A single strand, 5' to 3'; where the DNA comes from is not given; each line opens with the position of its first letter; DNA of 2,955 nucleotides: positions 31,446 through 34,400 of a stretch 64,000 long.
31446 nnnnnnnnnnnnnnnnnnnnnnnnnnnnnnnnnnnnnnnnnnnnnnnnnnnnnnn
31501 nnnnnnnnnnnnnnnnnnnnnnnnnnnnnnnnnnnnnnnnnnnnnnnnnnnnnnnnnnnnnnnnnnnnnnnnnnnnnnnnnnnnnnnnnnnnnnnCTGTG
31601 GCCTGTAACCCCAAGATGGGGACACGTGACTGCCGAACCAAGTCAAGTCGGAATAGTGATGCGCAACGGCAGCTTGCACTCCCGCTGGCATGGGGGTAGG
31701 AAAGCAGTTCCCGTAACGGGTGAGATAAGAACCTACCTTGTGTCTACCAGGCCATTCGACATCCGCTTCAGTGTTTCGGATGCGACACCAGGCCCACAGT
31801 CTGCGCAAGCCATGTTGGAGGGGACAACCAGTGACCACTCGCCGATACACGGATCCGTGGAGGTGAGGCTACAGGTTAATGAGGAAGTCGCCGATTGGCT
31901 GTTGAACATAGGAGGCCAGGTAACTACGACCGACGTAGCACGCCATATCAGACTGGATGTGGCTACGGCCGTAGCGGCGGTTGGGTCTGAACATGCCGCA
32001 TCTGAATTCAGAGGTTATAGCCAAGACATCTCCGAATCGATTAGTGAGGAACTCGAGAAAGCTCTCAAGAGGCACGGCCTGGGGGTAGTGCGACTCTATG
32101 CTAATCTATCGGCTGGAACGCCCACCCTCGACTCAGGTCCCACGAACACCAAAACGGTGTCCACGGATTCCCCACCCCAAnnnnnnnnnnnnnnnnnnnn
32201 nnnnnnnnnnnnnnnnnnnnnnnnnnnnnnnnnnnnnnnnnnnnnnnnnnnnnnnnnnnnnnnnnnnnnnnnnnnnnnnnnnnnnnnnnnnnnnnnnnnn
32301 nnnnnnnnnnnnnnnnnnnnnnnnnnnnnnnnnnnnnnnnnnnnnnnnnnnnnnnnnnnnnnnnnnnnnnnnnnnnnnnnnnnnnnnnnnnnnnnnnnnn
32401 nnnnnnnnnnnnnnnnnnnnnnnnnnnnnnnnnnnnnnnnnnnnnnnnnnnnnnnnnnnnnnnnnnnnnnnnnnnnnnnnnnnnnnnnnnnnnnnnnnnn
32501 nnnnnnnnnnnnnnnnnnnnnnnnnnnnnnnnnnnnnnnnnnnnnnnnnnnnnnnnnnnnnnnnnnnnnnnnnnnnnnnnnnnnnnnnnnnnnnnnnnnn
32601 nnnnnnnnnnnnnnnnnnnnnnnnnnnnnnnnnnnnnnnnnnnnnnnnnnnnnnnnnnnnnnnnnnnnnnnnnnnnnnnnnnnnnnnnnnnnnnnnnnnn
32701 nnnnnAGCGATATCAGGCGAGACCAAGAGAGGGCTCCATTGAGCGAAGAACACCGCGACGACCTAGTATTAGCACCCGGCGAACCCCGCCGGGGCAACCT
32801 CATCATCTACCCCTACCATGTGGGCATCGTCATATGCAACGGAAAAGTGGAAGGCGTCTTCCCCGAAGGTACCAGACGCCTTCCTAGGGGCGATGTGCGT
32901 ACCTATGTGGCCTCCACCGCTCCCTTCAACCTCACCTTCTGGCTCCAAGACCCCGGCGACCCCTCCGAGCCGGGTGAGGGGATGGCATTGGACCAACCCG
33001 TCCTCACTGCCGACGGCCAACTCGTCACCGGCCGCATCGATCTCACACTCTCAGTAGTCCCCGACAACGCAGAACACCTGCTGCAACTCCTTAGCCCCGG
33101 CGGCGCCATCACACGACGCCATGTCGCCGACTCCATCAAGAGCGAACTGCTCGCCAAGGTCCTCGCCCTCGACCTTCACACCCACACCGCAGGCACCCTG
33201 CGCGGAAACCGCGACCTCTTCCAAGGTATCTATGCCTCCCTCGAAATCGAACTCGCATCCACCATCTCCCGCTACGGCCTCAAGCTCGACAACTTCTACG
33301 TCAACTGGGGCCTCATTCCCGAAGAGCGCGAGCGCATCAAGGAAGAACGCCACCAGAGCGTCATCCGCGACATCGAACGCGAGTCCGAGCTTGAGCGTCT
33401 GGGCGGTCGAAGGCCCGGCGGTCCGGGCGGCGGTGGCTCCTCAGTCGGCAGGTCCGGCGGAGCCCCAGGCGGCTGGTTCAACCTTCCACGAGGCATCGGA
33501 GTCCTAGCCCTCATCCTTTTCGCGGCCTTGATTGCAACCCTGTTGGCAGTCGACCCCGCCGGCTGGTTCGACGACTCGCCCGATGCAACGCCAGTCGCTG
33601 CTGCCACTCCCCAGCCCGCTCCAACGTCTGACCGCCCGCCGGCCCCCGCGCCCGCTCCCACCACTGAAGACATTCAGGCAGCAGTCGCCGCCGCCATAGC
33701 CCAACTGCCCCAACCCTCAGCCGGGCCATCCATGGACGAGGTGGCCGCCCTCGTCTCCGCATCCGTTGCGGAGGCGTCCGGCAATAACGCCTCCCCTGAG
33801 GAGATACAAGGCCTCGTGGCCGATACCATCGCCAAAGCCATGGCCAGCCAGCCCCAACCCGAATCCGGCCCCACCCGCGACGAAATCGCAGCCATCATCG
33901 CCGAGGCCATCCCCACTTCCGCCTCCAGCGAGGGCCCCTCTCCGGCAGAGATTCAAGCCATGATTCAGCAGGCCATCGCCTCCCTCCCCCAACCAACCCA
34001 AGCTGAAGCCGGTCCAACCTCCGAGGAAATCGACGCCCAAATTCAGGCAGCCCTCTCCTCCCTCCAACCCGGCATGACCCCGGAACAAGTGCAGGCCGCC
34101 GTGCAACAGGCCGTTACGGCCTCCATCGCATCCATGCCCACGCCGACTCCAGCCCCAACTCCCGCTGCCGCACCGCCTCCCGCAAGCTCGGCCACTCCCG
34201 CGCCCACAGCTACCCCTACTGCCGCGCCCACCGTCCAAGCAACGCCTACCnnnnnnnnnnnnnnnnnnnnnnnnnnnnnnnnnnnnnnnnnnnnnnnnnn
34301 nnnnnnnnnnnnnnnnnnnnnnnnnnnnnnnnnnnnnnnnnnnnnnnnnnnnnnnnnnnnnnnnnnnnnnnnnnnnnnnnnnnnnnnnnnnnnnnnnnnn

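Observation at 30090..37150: Cluster of three tandem, divergent SPFH/Band-7 paralogs with different output modules, bracketed by regulators and TGTCAC-type operator arrays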

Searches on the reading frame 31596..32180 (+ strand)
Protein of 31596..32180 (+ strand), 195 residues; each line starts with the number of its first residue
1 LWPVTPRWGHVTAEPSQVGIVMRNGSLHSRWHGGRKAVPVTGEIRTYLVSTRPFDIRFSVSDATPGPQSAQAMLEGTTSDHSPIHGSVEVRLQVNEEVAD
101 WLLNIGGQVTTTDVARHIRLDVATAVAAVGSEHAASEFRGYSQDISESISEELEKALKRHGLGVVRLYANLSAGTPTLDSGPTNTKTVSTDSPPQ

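Call 16: find_homologous_proteins(query=A1, max_evalue=0.001)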
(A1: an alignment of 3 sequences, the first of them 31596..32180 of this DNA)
Query A1 (3 sequences) (195 aa, profile of the alignment): 38 proteins with E <= 0.001 among 6906 candidates.
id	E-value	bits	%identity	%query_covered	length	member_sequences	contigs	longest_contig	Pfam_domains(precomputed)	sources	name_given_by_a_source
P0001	5.3e-98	344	34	99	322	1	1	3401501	-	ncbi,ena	-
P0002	2.4e-77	277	29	87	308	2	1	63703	-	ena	-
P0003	2.4e-75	270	32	87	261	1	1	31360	-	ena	-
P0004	1.2e-67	245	32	85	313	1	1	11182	PF01145.32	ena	-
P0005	7.2e-67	243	29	82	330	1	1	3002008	PF01145.32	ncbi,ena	-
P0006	9.9e-67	242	31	84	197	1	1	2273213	-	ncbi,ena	-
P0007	2.4e-66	241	31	85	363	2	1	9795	PF01145.32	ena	-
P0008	1.1e-63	232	31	87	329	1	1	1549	PF01145.32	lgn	-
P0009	1.1e-61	226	31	87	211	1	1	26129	PF01145.32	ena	-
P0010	5.4e-57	210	31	90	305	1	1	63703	-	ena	-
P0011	1.4e-56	209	30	83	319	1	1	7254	-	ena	-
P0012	1.4e-55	206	29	87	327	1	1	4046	PF01145.32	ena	-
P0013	5.3e-55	204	31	79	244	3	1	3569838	PF01145.32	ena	-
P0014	6.0e-55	204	28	87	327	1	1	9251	-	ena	-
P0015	4.1e-54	201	32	79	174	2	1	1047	-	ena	-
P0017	3.1e-53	198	30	86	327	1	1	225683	-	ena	-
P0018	1.7e-52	196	31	83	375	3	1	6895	PF01145.32,PF13606.13,PF13857.13,PF12796.14,PF00023.37,PF13637.13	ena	-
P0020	2.1e-52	195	28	87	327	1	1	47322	PF01145.32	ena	-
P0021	1.0e-51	193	31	78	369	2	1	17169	PF01145.32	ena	-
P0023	3.4e-50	188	30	83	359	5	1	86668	-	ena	-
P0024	3.2e-49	185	31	86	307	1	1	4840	PF01145.32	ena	-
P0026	1.6e-48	183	27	86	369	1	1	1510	PF01145.32,PF04024.18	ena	-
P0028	4.4e-47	178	29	78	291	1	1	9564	PF01145.32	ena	-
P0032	9.4e-40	154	29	99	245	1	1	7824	PF01145.32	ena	-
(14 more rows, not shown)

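Call 17: find_encoding_contigs(protein=P0001, flank=10000, max_places=3)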
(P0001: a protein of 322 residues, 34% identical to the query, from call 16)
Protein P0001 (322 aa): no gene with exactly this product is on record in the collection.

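Call 18: find_encoding_contigs(protein=P0002, flank=10000, max_places=3)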
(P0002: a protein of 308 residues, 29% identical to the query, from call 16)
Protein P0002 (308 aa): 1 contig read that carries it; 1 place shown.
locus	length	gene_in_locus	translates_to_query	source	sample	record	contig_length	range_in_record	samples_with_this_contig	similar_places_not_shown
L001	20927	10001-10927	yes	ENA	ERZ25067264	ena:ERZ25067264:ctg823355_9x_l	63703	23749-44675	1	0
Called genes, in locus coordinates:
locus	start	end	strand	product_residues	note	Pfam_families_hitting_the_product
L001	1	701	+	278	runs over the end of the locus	PF02645:DegV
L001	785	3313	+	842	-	PF17191:RecG_wedge, PF01336:tRNA_anti-codon, PF00270:DEAD, PF00271:Helicase_C, PF19833:RecG_dom3_C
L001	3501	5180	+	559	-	PF03485:Arg_tRNA_synt_N, PF00750:tRNA-synt_1d, PF05746:DALR_1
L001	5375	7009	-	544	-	PF00239:Resolvase, PF07508:Recombinase, PF13408:Zn_ribbon_recom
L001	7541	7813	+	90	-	-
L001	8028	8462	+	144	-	PF12728:HTH_17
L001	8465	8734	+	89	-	-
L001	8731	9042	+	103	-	-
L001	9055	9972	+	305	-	-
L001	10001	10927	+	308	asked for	-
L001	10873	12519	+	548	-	-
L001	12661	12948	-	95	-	-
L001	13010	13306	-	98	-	-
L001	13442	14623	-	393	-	PF17761:DUF1016_N, PF06250:YhcG_C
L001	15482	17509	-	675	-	PF00176:SNF2-rel_dom, PF00271:Helicase_C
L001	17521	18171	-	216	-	-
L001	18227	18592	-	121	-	-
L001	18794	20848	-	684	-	PF13545:HTH_Crp_2 (faint), PF13814:Replic_Relax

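Call 19: find_encoding_contigs(protein=P0005, flank=10000, max_places=3)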
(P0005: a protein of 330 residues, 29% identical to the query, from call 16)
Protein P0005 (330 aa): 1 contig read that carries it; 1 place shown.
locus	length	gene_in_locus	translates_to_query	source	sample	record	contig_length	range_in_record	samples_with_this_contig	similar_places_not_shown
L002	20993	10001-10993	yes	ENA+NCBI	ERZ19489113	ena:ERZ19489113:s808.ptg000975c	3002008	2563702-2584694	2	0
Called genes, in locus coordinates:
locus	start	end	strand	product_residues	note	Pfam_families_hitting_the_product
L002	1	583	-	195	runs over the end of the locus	PF02577:BFN_dom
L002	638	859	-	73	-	PF06107:DUF951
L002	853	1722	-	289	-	PF00215:OMPdecase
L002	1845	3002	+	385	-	PF00296:Bac_luciferase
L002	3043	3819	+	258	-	PF02633:Creatininase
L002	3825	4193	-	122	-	PF01850:PIN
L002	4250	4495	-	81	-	-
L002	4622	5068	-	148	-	PF10825:DUF2752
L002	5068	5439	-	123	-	PF13240:Zn_Ribbon_1 (weak), PF24463:DUF7577 (weak), PF04505:CD225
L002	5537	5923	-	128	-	PF13240:Zn_Ribbon_1 (weak), PF24463:DUF7577 (weak), PF04505:CD225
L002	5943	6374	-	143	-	PF13240:Zn_Ribbon_1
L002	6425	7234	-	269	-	PF13240:Zn_Ribbon_1 (weak), PF04505:CD225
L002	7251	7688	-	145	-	-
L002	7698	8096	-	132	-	PF01850:PIN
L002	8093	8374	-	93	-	PF22513:FitA-like_RHH (weak)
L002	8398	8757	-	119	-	-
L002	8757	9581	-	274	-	PF05721:PhyH (weak)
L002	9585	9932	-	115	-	-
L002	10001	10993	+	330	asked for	PF01145:Band_7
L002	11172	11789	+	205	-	PF18731:HEPN_Swt1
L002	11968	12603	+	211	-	PF18731:HEPN_Swt1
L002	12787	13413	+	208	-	PF18731:HEPN_Swt1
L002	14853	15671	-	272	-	PF05721:PhyH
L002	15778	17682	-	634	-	PF02129:Peptidase_S15, PF08530:PepX_C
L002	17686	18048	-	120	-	-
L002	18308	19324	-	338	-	PF19300:BPD_transp_1_N (weak), PF00528:BPD_transp_1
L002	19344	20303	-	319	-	PF01436:NHL (weak)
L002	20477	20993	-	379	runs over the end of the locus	-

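Call 73: search_protein_families(library=pfam, proteins=[L001:12661-12948:-, L001:13010-13306:-], max_evalue=0.1)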
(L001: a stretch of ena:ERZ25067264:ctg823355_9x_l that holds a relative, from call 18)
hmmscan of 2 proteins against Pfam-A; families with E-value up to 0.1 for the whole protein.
L001:12661-12948:- (95 aa): 0 families

L001:13010-13306:- (98 aa): 0 families

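Call 95: find_encoding_contigs(protein=P0017, flank=9000, max_places=2)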
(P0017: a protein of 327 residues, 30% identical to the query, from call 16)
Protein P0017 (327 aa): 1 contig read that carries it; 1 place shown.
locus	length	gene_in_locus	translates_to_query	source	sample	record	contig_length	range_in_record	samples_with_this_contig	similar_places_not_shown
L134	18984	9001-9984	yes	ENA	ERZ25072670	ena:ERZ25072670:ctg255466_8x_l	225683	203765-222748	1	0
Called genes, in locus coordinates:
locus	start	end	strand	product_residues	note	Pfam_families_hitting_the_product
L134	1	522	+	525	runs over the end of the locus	PF02638:GHL10 (faint)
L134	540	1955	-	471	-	PF04542:Sigma70_r2, PF04539:Sigma70_r3, PF04545:Sigma70_r4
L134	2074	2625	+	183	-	-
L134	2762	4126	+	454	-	-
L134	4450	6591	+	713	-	PF00560:LRR_1 (faint), PF12799:LRR_4 (faint), PF13855:LRR_8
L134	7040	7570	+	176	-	PF12728:HTH_17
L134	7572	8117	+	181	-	-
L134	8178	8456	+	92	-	PF03683:UPF0175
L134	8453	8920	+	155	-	PF11848:DUF3368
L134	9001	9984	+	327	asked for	-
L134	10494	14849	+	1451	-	PF00270:DEAD, PF04851:ResIII (faint), PF00271:Helicase_C, PF22590:Cas3-like_C_2 (weak), PF19306:WHD_Lhr, PF08494:DEAD_assoc, PF23235:WHD_3rd_Lhr, PF23234:WHD_4th_Lhr, +1 more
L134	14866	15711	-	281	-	-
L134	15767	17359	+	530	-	PF00089:Trypsin, PF13365:Trypsin_2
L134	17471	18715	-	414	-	PF00083:Sugar_tr (faint), PF07690:MFS_1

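Call 96: find_encoding_contigs(protein=P0023, flank=9000, max_places=2)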
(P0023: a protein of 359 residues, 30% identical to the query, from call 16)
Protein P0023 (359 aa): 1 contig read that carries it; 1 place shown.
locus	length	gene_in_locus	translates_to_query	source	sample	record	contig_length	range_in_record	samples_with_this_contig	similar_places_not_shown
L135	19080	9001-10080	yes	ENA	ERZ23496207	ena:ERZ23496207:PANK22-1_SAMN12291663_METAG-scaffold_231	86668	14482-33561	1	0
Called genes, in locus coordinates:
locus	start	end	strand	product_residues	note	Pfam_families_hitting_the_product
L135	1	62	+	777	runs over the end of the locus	PF10060:DUF2298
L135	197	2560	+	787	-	PF02366:PMT (weak)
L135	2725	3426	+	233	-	-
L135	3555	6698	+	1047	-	PF02384:N6_Mtase, PF01170:UPF0020 (faint), PF20473:MmeI_Mtase (faint), PF07669:Eco57I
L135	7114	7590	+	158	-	PF12728:HTH_17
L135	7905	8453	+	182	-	-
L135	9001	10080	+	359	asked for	-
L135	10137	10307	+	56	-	-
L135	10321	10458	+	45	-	-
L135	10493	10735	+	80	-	PF00684:DnaJ_CXXCXGXG (faint), PF15777:Anti-TRAP (faint)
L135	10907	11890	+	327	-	PF18731:HEPN_Swt1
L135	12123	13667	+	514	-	-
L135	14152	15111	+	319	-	PF01972:SDH_protease, PF25145:NfeD1b_N (weak)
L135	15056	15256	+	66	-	-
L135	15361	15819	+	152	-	PF01713:Smr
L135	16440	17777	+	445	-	PF00202:Aminotran_3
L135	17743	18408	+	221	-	PF09335:VTT_dom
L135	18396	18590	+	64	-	-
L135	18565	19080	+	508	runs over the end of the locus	PF01555:N6_N4_Mtase, PF01844:HNH, PF14279:HNH_5 (weak)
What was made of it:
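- An NfeD/SDH-protease gene, the classical SPFH partner, lies in L135 (call 96).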

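Call 114: search_protein_families(library=padloc, proteins=[L002:11172-11789:+, L135:10907-11890:+, L135:12123-13667:+, L134:10494-14849:+], max_evalue=0.001)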
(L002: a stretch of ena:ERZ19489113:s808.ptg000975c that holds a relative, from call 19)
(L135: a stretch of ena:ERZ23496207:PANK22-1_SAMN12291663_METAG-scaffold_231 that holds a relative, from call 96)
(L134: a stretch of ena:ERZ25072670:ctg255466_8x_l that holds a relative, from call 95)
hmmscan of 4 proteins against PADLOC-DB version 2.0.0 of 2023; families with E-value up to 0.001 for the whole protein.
L002:11172-11789:+ (205 aa): 0 families

L135:10907-11890:+ (327 aa): 0 families

L135:12123-13667:+ (514 aa): 0 families

L134:10494-14849:+ (1451 aa): 44 families (the best 25 are shown)
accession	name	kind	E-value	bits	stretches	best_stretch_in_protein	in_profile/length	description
PDLC02897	DpdJ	-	0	1459.8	3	5-592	80-668/1570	DpdJ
PDLC02503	BrxHI|BrxHII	-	1.7e-72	242.8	1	31-585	31-544/698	BrxHI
PDLC03960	SngC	-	1.9e-68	229.9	1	26-564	26-554/720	-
PDLC02501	BrxHI|BrxHII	-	2.1e-37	126.7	1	34-383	33-350/925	BrxHI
PDLC02896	DpdJ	-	4.5e-16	55.7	2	131-219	329-422/1487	DpdJ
PDLC01252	Cas3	-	5.5e-15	53.6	1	42-372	2-285/324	CAS-I; effector_G3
PDLC02870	DpdF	-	1.5e-13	48.1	1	270-374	213-319/534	DpdF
PDLC00035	DruE3|DruE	-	6.9e-13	45.2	2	32-197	110-284/1460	SNF2 family N-terminal domain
PDLC02864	DpdF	-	7.3e-13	46.1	1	274-373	227-326/610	DpdF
PDLC00938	Cas3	-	2.6e-11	41.4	1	42-372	2-316/358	CRISPR-associated helicase Cas3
PDLC01761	Cas3b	-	5.6e-11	39.9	2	265-371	433-531/705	-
PDLC00186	HamB1|HamB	-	9.2e-11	38.5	1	29-194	151-293/864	DEAD-box helicase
PDLC00200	HamB2|HamB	-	1.3e-10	37.9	1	29-307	151-417/865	DEAD-box helicase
PDLC03928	PsyrT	-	4.7e-10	36.4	1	278-378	240-338/689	-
PDLC02707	PbeA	-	8.6e-10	35.8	1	37-210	266-415/672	PbeA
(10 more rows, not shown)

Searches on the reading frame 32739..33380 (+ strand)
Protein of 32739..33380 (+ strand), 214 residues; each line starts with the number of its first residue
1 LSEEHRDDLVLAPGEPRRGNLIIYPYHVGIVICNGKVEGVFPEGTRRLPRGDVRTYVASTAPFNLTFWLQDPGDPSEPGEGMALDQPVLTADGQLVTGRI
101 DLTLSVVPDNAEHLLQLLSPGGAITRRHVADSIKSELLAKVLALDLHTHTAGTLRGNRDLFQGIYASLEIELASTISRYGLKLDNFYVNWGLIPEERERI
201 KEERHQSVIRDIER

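Call 25: find_related_loci(query=A3, collection=genome_contigs, flank=10000)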
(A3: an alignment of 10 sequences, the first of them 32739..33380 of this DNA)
Query A3 (214 aa) in genome_contigs; peptide patterns used: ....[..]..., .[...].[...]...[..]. (x = any residue, [..] = any of these).
28 stretches matched a pattern; 10 encode a relative of the query (tblastn E <= 1e-3); 9 distinct loci.
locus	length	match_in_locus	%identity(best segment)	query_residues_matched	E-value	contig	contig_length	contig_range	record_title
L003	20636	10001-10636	70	2-214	9e-99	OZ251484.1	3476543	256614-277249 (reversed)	MAG: Dehalococcoidia bacterium isolate ef173376-b59c-4e26-81a4-37713676cc5d genome assembly, chromosome: 1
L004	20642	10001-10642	62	1-207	4e-88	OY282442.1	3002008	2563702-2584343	MAG: uncultured Dehalococcoidia bacterium genome assembly, chromosome: 1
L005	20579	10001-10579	76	22-214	4e-87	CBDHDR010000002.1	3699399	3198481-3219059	MAG: Dehalococcoidia bacterium isolate 3405ea0c-46a1-49ac-8793-a98dd5fa39b7 genome assembly, contig: contig_2, whole gen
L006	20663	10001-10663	63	1-214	1e-86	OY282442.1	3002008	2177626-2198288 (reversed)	MAG: uncultured Dehalococcoidia bacterium genome assembly, chromosome: 1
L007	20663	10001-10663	61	1-213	2e-82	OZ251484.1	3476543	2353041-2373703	MAG: Dehalococcoidia bacterium isolate ef173376-b59c-4e26-81a4-37713676cc5d genome assembly, chromosome: 1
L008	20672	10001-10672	58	1-214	1e-82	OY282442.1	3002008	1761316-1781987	MAG: uncultured Dehalococcoidia bacterium genome assembly, chromosome: 1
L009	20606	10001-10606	56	6-200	2e-69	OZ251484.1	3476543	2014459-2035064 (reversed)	MAG: Dehalococcoidia bacterium isolate ef173376-b59c-4e26-81a4-37713676cc5d genome assembly, chromosome: 1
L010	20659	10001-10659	72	1-214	7e-92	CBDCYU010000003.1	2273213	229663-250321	MAG: Dehalococcoidia bacterium isolate 262ce888-de54-4936-a59d-857f670bbefa genome assembly, contig: contig_3, whole gen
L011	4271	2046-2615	38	18-196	3e-34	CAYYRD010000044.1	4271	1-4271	MAG TPA_asm: uncultured Dehalococcoidales bacterium isolate SRP200020_co5_389 genome assembly, contig: NODE_32834_length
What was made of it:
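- It does not explain the rapid module shuffling and copy-number variation, with up to three loci per genome (call 25).
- Tried and rejected: It was repeated with a narrower alignment (call 25).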

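Call 88: search_solved_structures(query=A3, max_evalue=1)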
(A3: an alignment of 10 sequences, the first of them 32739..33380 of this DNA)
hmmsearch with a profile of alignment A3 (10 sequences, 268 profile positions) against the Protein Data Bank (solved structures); distinct sequences matched with E-value up to 1: 1.
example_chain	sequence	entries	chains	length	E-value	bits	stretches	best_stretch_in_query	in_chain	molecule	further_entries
5xqz_C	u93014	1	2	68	0.41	13.1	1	182-229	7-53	Serine/threonine-protein kinase 38-like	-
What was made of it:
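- On SPFH/Band-7 superfamily (domain level, C, D, E): A profile of the family found no solved relative by sequence (call 88).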

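Call 103: search_dna_similar(query=window:32739-33380:+, collection=plasmids, mode=protein, max_evalue=0.001, max_rows=12)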
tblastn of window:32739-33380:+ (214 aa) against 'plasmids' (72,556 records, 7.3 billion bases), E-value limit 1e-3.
No match.

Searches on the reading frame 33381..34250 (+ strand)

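Call 27: search_protein_families(library=pfam, proteins=[window:33381-34250:+], max_evalue=10)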
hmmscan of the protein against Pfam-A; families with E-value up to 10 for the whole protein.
window:33381-34250:+ (290 aa): 11 families
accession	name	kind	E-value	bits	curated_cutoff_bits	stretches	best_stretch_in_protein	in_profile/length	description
PF03477.21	ATP-cone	-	6.2e-05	23.9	25.8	2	96-152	16-69/88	ATP cone domain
PF10722.14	YbjN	-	0.041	14.6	22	0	228-247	97-116/126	Putative bacterial sensory transduction regulator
PF04355.18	BamE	-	0.094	13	23.2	1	222-240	6-24/71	Outer membrane protein assembly factor BamE domain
PF05205.17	COMPASS-Shg1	-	0.27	12.5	24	1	190-246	35-88/102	COMPASS (Complex proteins associated with Set1p) component shg1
PF22521.2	HypF_C_2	-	0.3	11.2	27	1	146-252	80-184/241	Carbamoyltransferase, Kae1-like Domain, second subdomain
PF13565.12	HTH_32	-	0.82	10.7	33.7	0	213-246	29-63/73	Homeodomain-like domain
PF11829.13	DUF3349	-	0.86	10.9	28.3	1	165-206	35-76/94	Protein of unknown function (DUF3349)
PF17243.7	POTRA_TamA_1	-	0.92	10.1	26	1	189-227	9-47/74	POTRA domain TamA domain 1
PF17918.6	TetR_C_15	-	1.4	10.1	26.8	1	194-250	27-80/108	Tetracyclin repressor-like, C-terminal domain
PF25310.1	VG15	-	1.4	9.5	26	0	86-133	81-128/212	VG15 protein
PF09636.16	XkdW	-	5.9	7.2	24.6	1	88-105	35-52/57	XkdW protein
